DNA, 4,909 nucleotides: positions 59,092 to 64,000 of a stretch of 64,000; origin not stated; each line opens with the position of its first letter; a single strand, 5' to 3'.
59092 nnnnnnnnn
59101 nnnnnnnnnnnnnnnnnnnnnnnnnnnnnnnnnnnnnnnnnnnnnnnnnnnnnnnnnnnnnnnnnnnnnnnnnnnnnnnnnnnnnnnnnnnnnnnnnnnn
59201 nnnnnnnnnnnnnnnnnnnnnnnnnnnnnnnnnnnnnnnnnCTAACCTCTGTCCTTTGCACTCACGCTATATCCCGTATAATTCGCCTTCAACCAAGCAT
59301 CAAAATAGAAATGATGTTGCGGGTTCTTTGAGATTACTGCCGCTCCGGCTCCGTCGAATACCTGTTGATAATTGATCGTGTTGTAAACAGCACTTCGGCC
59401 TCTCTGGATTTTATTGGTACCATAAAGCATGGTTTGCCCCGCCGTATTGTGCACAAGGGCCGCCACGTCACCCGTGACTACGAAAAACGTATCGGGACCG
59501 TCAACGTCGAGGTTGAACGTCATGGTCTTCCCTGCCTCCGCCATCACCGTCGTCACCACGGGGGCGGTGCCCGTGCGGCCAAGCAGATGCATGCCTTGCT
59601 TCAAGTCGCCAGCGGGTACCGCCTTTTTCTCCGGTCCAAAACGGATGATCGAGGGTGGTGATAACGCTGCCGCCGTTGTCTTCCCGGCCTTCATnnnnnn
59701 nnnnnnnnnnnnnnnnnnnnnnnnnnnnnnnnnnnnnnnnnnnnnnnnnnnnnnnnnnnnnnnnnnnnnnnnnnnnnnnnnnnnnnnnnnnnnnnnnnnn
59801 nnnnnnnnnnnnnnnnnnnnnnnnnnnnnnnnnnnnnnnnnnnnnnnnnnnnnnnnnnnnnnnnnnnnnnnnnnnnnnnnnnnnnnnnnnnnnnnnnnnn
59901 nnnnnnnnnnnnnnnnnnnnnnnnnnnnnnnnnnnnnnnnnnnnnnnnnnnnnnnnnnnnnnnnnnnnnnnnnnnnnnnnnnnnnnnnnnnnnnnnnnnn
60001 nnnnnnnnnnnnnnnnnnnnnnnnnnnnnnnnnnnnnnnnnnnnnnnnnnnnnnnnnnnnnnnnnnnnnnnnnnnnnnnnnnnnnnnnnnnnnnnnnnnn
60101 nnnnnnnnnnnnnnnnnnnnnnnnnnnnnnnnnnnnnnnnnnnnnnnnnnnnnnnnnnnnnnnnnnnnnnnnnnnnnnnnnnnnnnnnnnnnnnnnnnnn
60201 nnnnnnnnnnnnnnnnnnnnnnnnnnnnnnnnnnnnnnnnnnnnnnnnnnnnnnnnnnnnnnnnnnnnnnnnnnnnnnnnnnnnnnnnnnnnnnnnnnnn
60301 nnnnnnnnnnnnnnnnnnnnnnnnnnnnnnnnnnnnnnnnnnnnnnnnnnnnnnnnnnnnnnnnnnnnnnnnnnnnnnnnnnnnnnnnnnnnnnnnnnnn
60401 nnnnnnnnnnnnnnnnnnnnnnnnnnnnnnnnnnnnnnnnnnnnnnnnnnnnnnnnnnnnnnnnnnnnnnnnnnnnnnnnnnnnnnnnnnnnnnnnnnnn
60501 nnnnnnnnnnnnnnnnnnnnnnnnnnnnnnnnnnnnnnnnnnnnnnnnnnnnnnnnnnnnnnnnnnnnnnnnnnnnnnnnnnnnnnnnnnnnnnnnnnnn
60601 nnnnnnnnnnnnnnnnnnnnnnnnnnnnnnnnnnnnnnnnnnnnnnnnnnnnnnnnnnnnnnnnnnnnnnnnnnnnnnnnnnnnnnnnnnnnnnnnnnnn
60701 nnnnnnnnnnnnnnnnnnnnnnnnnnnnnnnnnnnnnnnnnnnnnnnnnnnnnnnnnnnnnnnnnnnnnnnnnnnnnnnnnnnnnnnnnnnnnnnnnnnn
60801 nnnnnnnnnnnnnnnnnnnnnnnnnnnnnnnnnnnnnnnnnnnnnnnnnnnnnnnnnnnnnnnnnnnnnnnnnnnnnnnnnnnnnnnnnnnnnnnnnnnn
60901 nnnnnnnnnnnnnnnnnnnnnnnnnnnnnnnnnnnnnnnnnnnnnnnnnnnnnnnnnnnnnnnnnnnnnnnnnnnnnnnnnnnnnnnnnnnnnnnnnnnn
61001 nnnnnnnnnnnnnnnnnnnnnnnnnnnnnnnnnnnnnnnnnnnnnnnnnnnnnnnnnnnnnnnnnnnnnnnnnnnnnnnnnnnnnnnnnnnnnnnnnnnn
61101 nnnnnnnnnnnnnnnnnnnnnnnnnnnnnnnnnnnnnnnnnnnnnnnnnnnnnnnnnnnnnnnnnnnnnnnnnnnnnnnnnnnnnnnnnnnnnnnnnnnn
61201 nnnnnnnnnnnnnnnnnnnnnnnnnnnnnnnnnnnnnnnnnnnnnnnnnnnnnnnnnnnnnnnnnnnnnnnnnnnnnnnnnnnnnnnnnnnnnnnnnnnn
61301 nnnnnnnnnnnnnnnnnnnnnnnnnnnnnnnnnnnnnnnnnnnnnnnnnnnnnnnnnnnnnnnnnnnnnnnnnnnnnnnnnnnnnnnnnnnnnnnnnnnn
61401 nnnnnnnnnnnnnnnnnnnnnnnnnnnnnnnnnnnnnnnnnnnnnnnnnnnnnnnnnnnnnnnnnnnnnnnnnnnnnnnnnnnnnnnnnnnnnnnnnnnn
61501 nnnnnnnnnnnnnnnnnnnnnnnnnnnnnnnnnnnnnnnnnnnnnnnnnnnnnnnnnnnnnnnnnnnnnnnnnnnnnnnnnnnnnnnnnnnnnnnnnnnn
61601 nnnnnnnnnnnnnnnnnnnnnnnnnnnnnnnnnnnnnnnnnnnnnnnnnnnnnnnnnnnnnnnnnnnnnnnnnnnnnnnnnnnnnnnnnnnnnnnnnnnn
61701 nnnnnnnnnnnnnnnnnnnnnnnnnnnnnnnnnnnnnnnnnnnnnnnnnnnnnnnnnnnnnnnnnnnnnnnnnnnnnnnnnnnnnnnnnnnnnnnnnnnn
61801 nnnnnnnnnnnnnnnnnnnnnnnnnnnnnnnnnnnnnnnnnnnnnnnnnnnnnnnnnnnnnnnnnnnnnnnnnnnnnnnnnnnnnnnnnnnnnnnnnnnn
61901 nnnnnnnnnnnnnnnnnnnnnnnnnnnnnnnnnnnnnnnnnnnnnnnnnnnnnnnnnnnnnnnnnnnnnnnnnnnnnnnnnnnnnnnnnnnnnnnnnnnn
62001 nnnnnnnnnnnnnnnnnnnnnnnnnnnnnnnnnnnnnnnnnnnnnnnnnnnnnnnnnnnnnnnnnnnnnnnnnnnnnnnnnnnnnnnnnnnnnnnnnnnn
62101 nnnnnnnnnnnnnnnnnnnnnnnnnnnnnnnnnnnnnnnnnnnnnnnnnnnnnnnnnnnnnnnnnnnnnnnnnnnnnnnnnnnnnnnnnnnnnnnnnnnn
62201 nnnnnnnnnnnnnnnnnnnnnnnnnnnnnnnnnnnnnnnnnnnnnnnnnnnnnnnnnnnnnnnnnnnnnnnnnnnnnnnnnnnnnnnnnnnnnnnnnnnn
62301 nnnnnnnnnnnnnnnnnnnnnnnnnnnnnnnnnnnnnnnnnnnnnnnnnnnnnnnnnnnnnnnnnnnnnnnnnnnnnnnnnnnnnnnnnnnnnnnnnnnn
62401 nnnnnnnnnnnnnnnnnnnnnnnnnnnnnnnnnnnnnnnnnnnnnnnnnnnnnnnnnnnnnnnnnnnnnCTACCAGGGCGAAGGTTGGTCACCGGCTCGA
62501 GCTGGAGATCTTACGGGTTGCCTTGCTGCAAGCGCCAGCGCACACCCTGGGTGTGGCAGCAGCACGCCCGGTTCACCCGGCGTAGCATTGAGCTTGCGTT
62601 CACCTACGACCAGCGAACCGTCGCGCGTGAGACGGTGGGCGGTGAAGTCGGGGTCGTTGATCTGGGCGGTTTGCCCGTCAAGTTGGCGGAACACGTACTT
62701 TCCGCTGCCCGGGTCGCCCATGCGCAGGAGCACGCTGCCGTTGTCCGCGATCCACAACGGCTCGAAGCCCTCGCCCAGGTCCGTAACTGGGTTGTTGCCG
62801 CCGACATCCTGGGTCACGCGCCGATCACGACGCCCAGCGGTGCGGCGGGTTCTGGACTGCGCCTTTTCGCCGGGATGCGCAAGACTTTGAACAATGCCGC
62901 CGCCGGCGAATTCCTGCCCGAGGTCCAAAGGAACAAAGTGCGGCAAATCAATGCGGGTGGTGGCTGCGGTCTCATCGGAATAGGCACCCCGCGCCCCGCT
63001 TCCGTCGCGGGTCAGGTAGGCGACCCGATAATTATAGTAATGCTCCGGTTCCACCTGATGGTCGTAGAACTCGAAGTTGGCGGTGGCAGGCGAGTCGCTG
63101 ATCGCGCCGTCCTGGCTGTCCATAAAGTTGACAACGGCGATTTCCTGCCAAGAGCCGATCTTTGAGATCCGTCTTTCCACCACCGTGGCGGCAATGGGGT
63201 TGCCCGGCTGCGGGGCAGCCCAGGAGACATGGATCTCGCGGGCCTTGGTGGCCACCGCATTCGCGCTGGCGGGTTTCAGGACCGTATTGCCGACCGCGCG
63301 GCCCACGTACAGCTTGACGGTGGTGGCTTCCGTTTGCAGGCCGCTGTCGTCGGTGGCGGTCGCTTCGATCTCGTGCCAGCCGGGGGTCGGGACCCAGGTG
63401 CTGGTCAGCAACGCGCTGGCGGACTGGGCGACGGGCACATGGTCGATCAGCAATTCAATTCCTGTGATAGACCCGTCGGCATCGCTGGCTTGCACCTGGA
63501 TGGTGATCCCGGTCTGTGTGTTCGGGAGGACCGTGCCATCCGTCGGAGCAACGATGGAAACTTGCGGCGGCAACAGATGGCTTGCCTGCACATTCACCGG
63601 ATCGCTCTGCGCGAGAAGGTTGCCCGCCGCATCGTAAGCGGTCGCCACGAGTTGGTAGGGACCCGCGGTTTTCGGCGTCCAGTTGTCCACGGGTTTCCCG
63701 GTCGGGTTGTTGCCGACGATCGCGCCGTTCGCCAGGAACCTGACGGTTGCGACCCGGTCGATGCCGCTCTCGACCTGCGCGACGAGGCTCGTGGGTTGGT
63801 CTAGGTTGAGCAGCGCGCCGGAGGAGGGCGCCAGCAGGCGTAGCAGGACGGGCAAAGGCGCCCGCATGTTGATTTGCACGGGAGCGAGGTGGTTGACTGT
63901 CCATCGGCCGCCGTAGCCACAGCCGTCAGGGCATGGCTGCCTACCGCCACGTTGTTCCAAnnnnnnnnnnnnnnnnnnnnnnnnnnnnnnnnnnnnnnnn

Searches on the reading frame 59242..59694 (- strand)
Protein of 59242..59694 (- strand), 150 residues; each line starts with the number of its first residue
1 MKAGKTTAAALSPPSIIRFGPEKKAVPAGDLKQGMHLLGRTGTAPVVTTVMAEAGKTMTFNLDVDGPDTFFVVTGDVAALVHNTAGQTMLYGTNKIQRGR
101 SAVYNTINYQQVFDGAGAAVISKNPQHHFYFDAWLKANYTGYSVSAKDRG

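Call 54: search_protein_families(library=pfam, proteins=[window:59242-59694:-], max_evalue=0.01)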
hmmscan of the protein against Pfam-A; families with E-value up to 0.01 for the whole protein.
window:59242-59694:- (150 aa): 1 family
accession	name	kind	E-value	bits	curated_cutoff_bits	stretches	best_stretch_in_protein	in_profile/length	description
PF07591.16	PT-HINT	-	1.7e-05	25.5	27.7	1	19-83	69-136/137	Pretoxin HINT domain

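Call 100: search_protein_families(library=ncbifam, proteins=[window:59242-59694:-], max_evalue=0.01)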
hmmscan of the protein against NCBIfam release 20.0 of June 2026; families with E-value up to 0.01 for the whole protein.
window:59242-59694:- (150 aa): 0 families

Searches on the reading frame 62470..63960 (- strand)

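Call 54: search_protein_families(library=pfam, proteins=[window:62470-63960:-], max_evalue=0.01)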
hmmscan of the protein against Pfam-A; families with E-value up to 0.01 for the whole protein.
window:62470-63960:- (496 aa): 3 families
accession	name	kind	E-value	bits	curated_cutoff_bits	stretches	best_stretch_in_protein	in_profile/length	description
PF17957.7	Big_7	-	3.9e-16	59.9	24.1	2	132-200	1-70/70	Bacterial Ig domain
PF06832.18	BiPBP_C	-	9.1e-10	38.7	26.8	2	131-210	9-86/90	Penicillin-Binding Protein C-terminus Family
PF00041.27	fn3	-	0.0096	16.5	25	0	234-326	7-79/84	Fibronectin type III domain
